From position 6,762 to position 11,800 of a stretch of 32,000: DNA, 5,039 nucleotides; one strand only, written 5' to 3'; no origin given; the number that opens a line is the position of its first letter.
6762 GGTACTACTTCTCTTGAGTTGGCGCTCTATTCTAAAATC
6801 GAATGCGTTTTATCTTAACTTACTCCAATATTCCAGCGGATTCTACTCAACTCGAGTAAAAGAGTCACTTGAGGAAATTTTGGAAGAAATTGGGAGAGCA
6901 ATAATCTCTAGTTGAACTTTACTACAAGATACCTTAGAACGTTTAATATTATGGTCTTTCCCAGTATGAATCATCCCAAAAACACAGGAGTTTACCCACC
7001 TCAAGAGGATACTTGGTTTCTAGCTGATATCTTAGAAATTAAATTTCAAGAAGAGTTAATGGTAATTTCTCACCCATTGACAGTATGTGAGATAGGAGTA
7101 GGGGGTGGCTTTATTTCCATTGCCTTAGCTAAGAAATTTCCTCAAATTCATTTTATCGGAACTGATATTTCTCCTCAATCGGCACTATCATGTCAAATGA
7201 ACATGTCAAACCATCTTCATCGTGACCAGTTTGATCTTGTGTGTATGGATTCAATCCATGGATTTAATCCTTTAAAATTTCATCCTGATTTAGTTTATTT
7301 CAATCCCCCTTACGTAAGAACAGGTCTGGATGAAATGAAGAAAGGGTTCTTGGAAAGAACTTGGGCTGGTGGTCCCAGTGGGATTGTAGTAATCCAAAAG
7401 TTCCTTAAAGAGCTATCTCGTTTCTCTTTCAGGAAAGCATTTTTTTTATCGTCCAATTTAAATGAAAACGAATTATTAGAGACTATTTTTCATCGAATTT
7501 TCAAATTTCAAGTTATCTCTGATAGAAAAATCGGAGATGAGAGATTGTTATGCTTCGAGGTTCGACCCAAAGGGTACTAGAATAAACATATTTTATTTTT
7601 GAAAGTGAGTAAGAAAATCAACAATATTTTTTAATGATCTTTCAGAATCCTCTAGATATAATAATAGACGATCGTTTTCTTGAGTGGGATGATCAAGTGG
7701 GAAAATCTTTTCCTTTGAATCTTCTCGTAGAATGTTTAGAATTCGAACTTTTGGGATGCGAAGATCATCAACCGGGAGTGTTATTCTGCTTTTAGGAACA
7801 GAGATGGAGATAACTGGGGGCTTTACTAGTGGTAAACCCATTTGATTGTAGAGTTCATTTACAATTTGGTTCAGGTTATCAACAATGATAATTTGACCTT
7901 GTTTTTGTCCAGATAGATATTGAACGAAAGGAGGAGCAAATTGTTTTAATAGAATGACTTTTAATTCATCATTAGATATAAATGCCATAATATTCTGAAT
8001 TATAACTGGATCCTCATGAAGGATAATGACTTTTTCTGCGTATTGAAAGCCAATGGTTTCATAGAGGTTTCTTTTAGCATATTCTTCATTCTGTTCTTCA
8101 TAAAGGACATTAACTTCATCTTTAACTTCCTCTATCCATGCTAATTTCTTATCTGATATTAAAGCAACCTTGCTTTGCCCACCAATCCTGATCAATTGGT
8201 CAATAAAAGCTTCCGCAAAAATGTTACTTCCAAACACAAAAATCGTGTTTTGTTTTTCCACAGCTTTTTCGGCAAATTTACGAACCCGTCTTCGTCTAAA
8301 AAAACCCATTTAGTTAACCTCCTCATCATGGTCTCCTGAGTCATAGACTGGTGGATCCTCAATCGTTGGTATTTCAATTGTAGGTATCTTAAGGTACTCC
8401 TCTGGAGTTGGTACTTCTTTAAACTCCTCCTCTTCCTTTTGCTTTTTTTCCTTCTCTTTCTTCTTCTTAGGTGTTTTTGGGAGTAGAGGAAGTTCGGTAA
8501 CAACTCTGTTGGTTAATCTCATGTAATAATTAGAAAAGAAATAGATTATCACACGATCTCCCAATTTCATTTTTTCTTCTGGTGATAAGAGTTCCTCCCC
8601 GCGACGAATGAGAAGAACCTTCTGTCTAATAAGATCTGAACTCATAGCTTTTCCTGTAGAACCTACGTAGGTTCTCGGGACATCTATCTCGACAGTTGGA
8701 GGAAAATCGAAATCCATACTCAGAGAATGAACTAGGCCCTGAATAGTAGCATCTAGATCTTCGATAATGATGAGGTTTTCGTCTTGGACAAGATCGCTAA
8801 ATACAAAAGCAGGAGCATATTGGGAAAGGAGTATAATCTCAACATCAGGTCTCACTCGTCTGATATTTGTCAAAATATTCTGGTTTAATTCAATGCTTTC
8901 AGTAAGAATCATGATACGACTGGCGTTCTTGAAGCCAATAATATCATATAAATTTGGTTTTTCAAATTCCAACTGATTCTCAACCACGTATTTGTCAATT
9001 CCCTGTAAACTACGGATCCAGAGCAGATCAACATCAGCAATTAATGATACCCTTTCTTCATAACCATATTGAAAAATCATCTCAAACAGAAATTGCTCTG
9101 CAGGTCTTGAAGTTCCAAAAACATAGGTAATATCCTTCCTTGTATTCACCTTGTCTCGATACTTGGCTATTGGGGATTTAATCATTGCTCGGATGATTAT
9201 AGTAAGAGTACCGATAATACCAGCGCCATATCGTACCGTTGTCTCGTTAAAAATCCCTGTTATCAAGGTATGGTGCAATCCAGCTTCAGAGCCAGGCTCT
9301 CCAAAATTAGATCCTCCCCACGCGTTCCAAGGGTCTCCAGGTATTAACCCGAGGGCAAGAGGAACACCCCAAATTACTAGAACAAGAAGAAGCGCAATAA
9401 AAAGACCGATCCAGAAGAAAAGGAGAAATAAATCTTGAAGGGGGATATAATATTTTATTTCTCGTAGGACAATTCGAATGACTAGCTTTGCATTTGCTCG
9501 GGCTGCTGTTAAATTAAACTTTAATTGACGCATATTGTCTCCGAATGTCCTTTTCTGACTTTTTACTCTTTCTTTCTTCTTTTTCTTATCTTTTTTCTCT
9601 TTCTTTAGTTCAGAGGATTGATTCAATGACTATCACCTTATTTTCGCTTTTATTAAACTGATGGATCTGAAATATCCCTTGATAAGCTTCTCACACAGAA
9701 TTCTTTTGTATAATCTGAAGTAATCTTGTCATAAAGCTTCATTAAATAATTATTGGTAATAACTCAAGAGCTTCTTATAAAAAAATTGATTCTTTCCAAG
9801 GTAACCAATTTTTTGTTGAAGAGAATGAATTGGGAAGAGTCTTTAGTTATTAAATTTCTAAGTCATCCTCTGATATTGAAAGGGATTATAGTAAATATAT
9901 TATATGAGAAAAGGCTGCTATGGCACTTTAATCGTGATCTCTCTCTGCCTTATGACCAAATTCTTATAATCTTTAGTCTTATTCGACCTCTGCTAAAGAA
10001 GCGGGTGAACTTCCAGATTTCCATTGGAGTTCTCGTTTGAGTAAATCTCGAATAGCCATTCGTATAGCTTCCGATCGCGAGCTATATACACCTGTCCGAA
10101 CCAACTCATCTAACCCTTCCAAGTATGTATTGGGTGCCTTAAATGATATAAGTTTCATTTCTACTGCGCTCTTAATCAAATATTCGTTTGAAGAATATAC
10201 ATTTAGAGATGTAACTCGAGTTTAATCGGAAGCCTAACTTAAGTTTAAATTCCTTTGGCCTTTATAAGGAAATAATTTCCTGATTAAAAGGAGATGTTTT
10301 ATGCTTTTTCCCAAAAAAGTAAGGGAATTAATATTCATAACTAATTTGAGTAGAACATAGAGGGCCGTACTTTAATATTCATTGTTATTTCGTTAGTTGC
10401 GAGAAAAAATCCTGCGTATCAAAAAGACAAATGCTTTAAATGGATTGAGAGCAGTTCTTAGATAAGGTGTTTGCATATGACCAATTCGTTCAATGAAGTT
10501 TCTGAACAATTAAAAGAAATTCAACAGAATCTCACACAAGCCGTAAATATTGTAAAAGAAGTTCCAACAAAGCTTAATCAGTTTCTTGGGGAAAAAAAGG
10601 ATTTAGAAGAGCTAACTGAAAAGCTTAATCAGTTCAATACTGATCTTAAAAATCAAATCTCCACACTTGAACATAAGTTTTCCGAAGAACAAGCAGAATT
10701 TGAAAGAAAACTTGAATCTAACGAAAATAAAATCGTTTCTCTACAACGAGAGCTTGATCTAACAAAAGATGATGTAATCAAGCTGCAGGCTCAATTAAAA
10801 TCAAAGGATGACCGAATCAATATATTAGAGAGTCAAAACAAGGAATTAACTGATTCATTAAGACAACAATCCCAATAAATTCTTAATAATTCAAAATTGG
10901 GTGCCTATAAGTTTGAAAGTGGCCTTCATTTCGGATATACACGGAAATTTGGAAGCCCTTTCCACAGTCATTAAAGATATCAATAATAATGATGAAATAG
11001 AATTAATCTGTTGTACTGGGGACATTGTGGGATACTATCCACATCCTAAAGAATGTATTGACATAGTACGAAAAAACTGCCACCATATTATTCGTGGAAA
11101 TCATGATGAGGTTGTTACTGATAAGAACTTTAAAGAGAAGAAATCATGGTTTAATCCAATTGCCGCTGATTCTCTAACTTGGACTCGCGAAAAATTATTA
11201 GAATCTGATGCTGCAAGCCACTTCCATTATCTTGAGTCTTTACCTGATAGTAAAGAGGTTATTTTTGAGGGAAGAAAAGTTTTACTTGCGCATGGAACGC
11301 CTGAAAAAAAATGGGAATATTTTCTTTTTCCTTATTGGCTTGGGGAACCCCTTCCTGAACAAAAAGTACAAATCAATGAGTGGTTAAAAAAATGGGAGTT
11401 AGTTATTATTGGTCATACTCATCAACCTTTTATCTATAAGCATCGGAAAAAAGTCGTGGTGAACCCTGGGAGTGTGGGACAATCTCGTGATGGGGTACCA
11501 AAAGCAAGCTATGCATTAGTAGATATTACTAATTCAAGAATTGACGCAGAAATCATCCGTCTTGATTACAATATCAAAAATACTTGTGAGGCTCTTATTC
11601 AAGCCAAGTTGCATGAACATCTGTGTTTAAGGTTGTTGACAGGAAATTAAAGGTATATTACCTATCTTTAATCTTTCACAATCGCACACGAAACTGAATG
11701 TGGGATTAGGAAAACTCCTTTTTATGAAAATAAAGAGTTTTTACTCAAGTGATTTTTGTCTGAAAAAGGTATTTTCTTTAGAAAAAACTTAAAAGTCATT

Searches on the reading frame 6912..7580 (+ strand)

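Call 29: search_protein_families(library=pfam, proteins=[window:6912-7580:+], max_evalue=0.001)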
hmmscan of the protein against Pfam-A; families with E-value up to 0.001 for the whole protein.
window:6912-7580:+ (222 aa): 5 families
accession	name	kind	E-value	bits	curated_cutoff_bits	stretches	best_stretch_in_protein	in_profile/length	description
PF05175.20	MTS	-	1.2e-06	28.7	23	1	57-136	34-110/170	Methyltransferase small domain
PF08242.18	Methyltransf_12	-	6.4e-06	27.3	30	1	60-130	2-71/98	Methyltransferase domain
PF13649.12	Methyltransf_25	-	2.3e-05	25.4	27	1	58-114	1-55/97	Methyltransferase domain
PF02390.23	Methyltransf_4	-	2.3e-05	24.4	24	1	57-114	4-60/173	Putative methyltransferase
PF13847.12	Methyltransf_31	-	0.00014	22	27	1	56-97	5-47/145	Methyltransferase domain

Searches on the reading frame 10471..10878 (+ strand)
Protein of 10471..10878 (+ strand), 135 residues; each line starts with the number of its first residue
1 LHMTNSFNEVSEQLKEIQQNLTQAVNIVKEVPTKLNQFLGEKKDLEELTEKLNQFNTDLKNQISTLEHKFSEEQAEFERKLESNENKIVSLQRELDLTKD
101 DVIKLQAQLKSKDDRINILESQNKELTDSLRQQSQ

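Call 29: search_protein_families(library=pfam, proteins=[window:10471-10878:+], max_evalue=0.001)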
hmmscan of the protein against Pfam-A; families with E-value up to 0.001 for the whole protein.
window:10471-10878:+ (135 aa): 5 families
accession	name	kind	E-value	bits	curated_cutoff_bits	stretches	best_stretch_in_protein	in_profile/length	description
PF15905.10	HMMR_N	-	1.2e-05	25.4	30.1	1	9-134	182-303/330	Hyaluronan mediated motility receptor N-terminal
PF15619.11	Lebercilin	-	1.2e-05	25.4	34.3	1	8-114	84-191/193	Ciliary protein causing Leber congenital amaurosis disease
PF15294.11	Leu_zip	-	0.00014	21.9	28.2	1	12-113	136-239/275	Leucine zipper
PF08614.16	ATG16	-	0.0003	21.4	33.7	0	70-129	128-187/200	Autophagy protein 16 (ATG16)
PF16331.10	TolA_bind_tri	-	0.00095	19.6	30.1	0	75-128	7-60/76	TolA binding protein trimerisation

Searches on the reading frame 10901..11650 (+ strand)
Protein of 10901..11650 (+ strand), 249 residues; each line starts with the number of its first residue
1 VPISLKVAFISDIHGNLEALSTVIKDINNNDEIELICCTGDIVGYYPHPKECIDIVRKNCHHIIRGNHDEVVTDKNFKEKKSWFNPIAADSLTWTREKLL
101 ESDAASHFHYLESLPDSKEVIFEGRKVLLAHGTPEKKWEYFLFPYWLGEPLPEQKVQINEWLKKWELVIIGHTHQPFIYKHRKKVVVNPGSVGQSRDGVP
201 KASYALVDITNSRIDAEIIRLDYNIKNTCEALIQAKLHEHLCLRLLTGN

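Call 29: search_protein_families(library=pfam, proteins=[window:10901-11650:+], max_evalue=0.001)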
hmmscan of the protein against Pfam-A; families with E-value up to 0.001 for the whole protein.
window:10901-11650:+ (249 aa): 3 families
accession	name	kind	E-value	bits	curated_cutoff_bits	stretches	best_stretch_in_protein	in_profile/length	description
PF12850.12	Metallophos_2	-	6.9e-27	94.8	27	1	5-211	1-153/154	Calcineurin-like phosphoesterase superfamily domain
PF00149.33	Metallophos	-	3.2e-18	67.3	21.5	1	5-176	1-191/191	Calcineurin-like phosphoesterase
PF14582.11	Metallophos_3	-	2.2e-05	24.4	28.2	0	163-217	207-257/259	Metallophosphoesterase, calcineurin superfamily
